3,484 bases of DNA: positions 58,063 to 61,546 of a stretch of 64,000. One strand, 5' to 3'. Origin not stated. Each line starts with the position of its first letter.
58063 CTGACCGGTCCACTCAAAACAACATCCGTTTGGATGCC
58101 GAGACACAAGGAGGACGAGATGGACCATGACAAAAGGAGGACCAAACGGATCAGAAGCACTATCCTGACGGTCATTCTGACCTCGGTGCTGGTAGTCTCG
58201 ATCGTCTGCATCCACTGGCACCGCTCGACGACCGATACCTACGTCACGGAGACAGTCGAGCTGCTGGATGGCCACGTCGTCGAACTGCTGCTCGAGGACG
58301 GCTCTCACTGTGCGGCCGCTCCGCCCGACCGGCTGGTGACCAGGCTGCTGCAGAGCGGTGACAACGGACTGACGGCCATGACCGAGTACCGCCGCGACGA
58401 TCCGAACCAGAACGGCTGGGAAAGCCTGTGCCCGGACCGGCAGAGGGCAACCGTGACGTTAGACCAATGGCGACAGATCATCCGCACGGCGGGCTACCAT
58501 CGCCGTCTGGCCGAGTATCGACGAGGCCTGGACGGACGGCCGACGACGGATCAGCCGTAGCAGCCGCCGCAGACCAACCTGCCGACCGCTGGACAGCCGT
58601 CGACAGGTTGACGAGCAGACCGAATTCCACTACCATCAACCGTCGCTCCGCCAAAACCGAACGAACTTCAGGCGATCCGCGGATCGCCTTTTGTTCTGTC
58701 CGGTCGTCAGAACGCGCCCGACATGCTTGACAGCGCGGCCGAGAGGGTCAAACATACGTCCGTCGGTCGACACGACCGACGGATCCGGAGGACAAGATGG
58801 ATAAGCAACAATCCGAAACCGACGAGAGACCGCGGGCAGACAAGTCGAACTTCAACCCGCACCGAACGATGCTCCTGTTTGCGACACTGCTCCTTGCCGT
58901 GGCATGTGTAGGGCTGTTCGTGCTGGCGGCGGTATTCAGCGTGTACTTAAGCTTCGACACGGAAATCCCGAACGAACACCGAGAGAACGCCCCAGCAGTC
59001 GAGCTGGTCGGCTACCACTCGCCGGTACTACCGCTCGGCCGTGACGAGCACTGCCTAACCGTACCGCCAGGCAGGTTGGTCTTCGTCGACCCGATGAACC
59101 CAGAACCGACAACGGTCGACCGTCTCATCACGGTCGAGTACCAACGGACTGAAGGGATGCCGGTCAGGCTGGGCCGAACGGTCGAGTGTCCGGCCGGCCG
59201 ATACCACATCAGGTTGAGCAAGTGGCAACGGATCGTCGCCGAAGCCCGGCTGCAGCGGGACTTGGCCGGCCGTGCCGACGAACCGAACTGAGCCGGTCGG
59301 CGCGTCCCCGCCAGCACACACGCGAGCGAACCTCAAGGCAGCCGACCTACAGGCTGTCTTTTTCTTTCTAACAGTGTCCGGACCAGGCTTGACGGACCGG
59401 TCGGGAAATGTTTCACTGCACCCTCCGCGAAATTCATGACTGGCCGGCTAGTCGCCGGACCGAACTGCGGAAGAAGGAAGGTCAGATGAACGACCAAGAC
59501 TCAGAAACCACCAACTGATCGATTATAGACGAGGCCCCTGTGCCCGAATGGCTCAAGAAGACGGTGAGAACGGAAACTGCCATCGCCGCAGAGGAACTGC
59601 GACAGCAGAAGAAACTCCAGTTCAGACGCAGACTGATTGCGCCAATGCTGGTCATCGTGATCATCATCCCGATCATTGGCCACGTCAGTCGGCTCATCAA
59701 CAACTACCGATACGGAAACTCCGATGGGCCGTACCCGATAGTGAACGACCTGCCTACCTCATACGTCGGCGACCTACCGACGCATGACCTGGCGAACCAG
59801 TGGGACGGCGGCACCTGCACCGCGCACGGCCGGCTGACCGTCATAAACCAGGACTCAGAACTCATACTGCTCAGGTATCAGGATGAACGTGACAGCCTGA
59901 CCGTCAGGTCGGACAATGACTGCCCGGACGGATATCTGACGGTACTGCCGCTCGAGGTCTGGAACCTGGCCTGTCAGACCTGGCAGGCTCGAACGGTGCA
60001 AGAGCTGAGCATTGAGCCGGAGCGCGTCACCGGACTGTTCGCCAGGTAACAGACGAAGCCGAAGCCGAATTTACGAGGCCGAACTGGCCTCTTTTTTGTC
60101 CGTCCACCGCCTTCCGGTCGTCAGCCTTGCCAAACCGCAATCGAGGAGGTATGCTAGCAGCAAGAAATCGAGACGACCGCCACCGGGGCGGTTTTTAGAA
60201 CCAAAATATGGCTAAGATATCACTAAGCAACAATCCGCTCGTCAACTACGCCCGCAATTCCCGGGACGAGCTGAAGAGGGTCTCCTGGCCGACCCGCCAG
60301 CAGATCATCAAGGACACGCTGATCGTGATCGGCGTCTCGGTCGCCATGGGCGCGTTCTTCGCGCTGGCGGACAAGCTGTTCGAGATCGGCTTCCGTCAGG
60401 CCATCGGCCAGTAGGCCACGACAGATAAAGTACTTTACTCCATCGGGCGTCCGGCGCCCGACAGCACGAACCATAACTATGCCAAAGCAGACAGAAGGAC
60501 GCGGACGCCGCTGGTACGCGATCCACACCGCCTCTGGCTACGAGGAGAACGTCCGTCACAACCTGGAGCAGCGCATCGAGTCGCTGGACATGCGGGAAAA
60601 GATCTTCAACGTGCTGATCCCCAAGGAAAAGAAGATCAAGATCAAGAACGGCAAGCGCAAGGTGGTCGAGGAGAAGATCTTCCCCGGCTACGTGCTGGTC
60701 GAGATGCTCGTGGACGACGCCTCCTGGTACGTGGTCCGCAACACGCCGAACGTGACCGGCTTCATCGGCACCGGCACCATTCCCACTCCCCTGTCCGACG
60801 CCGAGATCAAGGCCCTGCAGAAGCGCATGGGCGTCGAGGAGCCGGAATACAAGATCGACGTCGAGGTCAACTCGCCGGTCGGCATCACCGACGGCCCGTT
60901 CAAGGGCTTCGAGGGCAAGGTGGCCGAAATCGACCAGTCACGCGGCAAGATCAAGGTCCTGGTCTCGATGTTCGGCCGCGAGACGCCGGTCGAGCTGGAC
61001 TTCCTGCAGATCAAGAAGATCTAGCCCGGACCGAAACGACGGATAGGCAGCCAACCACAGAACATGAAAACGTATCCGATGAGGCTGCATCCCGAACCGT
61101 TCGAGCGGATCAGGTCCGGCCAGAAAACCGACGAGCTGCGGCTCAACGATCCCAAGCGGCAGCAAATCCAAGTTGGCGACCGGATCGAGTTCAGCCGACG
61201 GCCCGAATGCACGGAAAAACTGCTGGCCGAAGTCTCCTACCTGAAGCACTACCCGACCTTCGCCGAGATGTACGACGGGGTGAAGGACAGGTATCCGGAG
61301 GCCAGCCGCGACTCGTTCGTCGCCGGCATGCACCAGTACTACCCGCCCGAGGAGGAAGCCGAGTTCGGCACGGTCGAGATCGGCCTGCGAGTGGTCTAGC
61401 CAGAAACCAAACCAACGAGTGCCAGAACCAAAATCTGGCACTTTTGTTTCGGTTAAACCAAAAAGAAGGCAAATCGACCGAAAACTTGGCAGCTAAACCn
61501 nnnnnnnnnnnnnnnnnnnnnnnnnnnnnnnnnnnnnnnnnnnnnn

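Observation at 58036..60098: Three tandem paralogous small membrane-anchored two-cysteine proteins, each with its own terminator, between gyrB and secE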

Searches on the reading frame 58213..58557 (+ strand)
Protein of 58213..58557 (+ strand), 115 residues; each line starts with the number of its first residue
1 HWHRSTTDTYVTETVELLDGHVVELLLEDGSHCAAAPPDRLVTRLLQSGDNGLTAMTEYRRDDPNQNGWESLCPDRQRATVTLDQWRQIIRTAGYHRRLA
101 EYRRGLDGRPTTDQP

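Call 41: search_protein_representatives(alignment_id=A3)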
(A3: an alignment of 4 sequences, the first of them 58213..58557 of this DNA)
Query: 4 sequences, 113 profile positions. Proteins with E-value up to 0.001 (for the whole library): 14; up to 1e-10: 5; up to 1e-30: 4. The best 14 are listed.
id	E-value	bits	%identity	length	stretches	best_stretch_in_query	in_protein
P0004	2.0e-40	153.6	-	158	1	2-112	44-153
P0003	9.0e-34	132.2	-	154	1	4-112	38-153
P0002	5.0e-33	129.8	-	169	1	1-109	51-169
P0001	4.0e-31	123.6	-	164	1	1-113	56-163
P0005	4.0e-14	68.9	-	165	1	4-108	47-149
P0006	2.5e-10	56.7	-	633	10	33-69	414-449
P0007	3.2e-07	46.6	-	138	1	17-112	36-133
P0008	4.5e-07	46.2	-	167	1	9-112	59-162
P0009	3.6e-06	43.3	-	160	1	3-110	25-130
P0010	2.0e-05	40.8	-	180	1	4-109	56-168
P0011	7.4e-05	39.0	-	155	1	4-99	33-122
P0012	1.6e-04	38.0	-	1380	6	75-105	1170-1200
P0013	2.9e-04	37.1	-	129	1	8-110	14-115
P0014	7.8e-04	35.7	-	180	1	16-111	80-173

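Call 44: find_encoding_contigs(protein=P0005, flank=8000, max_places=4)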
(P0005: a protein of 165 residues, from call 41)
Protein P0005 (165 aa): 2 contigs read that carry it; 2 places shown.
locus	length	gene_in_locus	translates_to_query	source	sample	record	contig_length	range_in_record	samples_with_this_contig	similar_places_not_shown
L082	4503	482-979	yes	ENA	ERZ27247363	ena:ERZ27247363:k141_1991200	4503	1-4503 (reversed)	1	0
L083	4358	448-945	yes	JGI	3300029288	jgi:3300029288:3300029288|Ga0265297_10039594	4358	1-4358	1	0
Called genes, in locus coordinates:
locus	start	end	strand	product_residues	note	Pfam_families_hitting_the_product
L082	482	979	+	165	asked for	-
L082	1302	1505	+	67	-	PF00584:SecE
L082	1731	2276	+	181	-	PF02357:NusG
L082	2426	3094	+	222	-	-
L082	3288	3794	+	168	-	PF03946:Ribosomal_L11_N, PF00298:Ribosomal_L11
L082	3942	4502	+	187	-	?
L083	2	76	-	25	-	?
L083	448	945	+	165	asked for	-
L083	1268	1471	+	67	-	PF00584:SecE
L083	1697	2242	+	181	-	PF02357:NusG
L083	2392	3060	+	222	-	-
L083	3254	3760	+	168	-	PF03946:Ribosomal_L11_N, PF00298:Ribosomal_L11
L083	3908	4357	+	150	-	?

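Call 45: find_encoding_contigs(protein=P0008, flank=8000, max_places=4)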
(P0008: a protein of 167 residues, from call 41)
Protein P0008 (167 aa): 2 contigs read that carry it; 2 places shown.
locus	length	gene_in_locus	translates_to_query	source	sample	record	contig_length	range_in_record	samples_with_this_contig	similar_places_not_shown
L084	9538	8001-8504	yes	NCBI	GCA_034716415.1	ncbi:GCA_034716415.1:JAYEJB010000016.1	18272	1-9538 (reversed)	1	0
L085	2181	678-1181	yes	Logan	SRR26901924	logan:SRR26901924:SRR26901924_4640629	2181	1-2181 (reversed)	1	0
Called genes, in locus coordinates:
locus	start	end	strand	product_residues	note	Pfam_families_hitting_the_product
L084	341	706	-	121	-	-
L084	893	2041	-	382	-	PF01098:FTSW_RODA_SPOVE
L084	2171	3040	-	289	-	-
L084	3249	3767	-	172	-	-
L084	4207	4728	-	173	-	-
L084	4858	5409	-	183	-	-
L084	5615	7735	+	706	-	PF02518:HATPase_c, PF00204:DNA_gyraseB, PF01751:Toprim, PF00986:DNA_gyraseB_C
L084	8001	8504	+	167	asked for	-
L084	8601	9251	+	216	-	-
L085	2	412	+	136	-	?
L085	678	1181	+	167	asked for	-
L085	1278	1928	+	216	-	-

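Call 46: find_encoding_contigs(protein=P0007, flank=8000, max_places=4)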
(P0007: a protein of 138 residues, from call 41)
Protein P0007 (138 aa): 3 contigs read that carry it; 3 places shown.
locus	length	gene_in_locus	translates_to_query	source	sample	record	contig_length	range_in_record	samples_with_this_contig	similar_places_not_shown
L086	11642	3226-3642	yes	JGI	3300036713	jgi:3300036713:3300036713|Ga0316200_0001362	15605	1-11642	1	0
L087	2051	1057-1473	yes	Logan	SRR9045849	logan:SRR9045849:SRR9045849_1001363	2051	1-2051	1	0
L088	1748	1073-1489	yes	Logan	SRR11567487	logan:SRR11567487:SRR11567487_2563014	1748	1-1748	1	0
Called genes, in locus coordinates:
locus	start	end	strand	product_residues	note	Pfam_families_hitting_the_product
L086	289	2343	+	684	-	PF02518:HATPase_c, PF00204:DNA_gyraseB, PF01751:Toprim, PF00986:DNA_gyraseB_C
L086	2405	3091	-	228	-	-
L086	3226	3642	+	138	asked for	-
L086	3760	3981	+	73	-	-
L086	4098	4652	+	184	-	-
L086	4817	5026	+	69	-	PF00584:SecE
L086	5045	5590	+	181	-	PF02357:NusG, PF00467:KOW (faint)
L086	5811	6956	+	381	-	-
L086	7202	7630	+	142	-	PF03946:Ribosomal_L11_N, PF00298:Ribosomal_L11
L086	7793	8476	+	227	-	PF00687:Ribosomal_L1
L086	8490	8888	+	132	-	PF04956:TrbC (weak), PF18895:T4SS_pilin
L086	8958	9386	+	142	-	PF00692:dUTPase, PF22769:DCD (weak)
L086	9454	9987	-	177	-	PF00625:Guanylate_kin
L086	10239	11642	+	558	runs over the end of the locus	PF02511:Thy1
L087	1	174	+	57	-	?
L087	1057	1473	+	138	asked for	-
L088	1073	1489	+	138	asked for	-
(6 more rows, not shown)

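Call 47: find_encoding_contigs(protein=P0009, flank=8000, max_places=3)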
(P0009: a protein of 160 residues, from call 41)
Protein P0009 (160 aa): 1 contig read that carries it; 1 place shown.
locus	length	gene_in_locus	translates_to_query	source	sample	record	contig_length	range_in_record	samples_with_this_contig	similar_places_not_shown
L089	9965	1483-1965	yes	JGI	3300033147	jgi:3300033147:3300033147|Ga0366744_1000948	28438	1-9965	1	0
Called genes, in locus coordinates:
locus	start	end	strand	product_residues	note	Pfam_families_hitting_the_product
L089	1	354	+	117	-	?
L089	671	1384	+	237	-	-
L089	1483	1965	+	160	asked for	-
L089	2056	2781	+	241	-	-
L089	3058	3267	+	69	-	PF00584:SecE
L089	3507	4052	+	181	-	PF02357:NusG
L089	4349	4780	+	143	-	PF03946:Ribosomal_L11_N, PF00298:Ribosomal_L11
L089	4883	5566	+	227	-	PF00687:Ribosomal_L1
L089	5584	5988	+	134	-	PF18895:T4SS_pilin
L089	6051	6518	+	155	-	PF00692:dUTPase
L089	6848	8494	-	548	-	-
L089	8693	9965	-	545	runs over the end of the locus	-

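Call 48: find_encoding_contigs(protein=P0010, flank=8000, max_places=3)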
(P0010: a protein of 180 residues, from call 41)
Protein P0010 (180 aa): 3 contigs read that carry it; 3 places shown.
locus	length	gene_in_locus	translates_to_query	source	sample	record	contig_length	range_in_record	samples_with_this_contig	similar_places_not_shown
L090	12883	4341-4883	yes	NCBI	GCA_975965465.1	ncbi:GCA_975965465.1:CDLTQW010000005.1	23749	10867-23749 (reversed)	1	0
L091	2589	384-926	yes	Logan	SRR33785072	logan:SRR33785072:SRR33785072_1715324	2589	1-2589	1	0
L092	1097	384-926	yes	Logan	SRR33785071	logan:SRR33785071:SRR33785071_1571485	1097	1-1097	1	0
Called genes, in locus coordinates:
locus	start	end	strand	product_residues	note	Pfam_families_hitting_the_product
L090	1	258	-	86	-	?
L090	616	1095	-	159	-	-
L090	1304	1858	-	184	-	-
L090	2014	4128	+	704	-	PF02518:HATPase_c, PF00204:DNA_gyraseB, PF01751:Toprim, PF00986:DNA_gyraseB_C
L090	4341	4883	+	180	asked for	-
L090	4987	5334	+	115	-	-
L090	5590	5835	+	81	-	PF00584:SecE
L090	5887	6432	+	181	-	PF02357:NusG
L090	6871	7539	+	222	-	-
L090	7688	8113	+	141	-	PF03946:Ribosomal_L11_N, PF00298:Ribosomal_L11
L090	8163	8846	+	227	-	PF00687:Ribosomal_L1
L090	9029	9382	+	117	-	PF18895:T4SS_pilin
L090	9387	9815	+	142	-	PF00692:dUTPase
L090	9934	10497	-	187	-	PF00625:Guanylate_kin, PF13238:AAA_18 (faint)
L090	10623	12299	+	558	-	PF02511:Thy1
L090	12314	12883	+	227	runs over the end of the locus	PF02223:Thymidylate_kin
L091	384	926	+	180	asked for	-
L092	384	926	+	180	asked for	-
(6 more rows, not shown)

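Call 49: find_encoding_contigs(protein=P0011, flank=8000, max_places=3)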
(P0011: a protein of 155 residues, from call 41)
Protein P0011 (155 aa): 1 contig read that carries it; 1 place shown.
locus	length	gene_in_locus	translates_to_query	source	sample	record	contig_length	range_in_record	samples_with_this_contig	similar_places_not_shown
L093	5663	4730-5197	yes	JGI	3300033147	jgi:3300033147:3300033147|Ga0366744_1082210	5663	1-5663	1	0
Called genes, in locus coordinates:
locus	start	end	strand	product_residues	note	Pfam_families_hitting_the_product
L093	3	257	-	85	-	?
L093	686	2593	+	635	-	PF02518:HATPase_c, PF00204:DNA_gyraseB, PF01751:Toprim, PF00986:DNA_gyraseB_C (weak)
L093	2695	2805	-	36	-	-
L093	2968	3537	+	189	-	-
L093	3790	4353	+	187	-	-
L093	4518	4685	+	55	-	-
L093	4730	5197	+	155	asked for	-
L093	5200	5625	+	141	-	-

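Call 50: find_encoding_contigs(protein=P0013, flank=8000, max_places=3)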
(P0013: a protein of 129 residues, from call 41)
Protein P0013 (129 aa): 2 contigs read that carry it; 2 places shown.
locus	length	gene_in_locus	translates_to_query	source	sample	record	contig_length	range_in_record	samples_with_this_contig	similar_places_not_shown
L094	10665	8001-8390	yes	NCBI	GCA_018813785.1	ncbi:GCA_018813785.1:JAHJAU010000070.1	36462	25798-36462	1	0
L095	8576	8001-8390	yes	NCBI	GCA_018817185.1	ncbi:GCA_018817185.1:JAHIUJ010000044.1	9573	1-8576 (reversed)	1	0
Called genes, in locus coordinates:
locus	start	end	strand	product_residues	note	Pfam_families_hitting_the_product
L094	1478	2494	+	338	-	PF13936:HTH_38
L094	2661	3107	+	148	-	-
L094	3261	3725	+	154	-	-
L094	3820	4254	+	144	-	-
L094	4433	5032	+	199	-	PF16473:Rv2179c-like (weak)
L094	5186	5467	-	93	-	PF00216:Bac_DNA_binding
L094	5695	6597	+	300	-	-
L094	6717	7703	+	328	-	-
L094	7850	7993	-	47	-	-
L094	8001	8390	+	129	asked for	-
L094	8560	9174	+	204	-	PF01121:CoaE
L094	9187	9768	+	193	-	-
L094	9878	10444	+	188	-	-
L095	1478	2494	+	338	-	PF13936:HTH_38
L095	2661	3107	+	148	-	-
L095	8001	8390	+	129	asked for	-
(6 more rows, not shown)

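Call 51: find_encoding_contigs(protein=P0014, flank=8000, max_places=3)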
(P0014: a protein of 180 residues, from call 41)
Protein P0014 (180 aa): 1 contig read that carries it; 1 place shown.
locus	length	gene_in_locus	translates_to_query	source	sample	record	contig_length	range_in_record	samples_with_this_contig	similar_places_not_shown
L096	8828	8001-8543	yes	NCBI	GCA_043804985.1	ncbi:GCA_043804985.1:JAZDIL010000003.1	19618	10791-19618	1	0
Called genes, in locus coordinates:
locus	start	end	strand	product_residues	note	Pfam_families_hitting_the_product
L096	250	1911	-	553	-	-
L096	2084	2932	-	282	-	PF00535:Glycos_transf_2, PF13641:Glyco_tranf_2_3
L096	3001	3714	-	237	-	PF13641:Glyco_tranf_2_3, PF00535:Glycos_transf_2, PF10111:Glyco_tranf_2_2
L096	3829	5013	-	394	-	PF20706:GT4-conflict, PF13439:Glyco_transf_4, PF13579:Glyco_trans_4_4, PF00534:Glycos_transf_1, PF13692:Glyco_trans_1_4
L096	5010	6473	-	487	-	PF01943:Polysacc_synt, PF13440:Polysacc_synt_3, PF01554:MatE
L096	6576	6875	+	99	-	-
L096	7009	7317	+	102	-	-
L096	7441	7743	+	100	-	-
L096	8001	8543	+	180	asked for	-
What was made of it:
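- Two members lie elsewhere in their genomes (calls 50, 51).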

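Call 53: predict_structure(alignment_id=A3)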
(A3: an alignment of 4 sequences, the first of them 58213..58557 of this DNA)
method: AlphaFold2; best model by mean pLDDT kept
length: 115 residues; sequences in the alignment: 4
mean_pLDDT: 75.4   pTM: 0.64
mean pLDDT of the five models: 75.4, 75.4, 73.8, 71.7, 68.1
residues with pLDDT >= 90: 0; 70-90: 83; 50-70: 22; < 50: 10
segments of 3 or more residues with pLDDT < 50: 1-5, 112-115
pLDDT, mean of each block of 10 residues (from residue 1): 46 82 85 85 76 79 62 84 87 86 72 46
secondary structure, 60 per line:
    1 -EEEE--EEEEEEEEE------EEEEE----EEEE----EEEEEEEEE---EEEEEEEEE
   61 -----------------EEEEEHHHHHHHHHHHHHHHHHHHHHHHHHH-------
elements in order: E2-5 E8-16 E23-27 E32-35 E40-48 E52-60 E78-82 H83-108

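Call 64: search_protein_families(library=pfam, proteins=[L089:671-1381:+, L084:8601-9248:+, L089:2056-2778:+, L090:4987-5331:+, L086:2405-3088:-, L086:3760-3978:+], max_evalue=0.1)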
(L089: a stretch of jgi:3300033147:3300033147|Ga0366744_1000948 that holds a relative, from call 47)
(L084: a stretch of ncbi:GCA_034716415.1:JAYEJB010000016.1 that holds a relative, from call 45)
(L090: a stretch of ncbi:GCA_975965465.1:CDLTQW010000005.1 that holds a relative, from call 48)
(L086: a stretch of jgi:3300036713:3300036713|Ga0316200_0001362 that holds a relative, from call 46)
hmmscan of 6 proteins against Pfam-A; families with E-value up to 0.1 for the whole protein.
L089:671-1381:+ (237 aa): 0 families

L084:8601-9248:+ (216 aa): 0 families

L089:2056-2778:+ (241 aa): 1 family
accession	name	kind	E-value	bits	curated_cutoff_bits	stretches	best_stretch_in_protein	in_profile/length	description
PF11072.13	DUF2859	-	0.018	15.3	25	1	34-98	4-66/147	Protein of unknown function (DUF2859)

L090:4987-5331:+ (115 aa): 0 families

L086:2405-3088:- (227 aa): 0 families

L086:3760-3978:+ (73 aa): 2 families
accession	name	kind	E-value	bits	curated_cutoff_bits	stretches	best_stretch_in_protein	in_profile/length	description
PF24720.1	DUF7673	-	0.011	16.2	27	1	24-61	2-36/85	Family of unknown function (DUF7673)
PF23576.2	SEN1_barrel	-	0.04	14.4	27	1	5-34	55-84/101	Helicase SEN1 beta-barrel domain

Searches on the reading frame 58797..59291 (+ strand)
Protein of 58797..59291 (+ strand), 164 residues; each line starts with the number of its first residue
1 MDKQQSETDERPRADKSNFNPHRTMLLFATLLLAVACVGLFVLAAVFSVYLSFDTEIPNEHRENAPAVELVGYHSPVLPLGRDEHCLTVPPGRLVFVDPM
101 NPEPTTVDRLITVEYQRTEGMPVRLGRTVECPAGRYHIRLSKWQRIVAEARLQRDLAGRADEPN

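Call 4: search_protein_families(library=pfam, proteins=[window:58797-59288:+], max_evalue=10)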
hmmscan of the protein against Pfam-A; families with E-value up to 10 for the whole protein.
window:58797-59288:+ (164 aa): 0 families

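Call 12: find_encoding_contigs(protein=window:58797-59291:+, flank=10000, max_places=6)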
Protein window:58797-59291:+ (164 aa): 1 contig read that carries it; 1 place shown.
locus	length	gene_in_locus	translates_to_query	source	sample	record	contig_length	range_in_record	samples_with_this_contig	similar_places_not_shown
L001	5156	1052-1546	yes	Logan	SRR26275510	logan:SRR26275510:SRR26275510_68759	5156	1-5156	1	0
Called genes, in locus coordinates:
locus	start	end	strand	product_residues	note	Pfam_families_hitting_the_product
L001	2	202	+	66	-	?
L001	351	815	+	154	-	-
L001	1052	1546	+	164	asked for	-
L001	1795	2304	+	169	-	-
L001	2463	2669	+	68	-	PF00584:SecE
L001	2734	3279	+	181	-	PF02357:NusG, PF00467:KOW (faint)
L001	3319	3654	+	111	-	PF04266:ASCH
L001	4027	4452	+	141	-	PF03946:Ribosomal_L11_N, PF00298:Ribosomal_L11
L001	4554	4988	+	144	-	PF18920:DUF5671 (faint)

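Call 77: search_dna_similar(query=window:58797-59288:+, collection=phages, mode=protein, max_evalue=0.01)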
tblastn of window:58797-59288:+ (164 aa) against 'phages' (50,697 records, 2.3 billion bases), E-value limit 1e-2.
No match.

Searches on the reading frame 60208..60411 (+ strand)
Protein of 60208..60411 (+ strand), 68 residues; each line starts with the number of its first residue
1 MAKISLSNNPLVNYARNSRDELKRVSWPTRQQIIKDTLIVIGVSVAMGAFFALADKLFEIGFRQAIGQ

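Call 83: search_protein_families(library=pfam, proteins=[window:60208-60411:+], max_evalue=0.001)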
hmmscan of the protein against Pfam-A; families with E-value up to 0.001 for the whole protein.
window:60208-60411:+ (68 aa): 1 family
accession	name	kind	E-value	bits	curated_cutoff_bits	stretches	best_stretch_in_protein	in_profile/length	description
PF00584.25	SecE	-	7.9e-18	64.6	22.7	1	13-65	2-53/55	SecE/Sec61-gamma subunits of protein translocation complex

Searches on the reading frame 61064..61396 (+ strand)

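Call 83: search_protein_families(library=pfam, proteins=[window:61064-61396:+], max_evalue=0.001)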
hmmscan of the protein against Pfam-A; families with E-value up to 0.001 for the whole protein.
window:61064-61396:+ (111 aa): 1 family
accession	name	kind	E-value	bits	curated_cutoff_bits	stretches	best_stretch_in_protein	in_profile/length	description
PF04266.20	ASCH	-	2.5e-08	35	21.2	1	6-110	1-101/103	ASCH domain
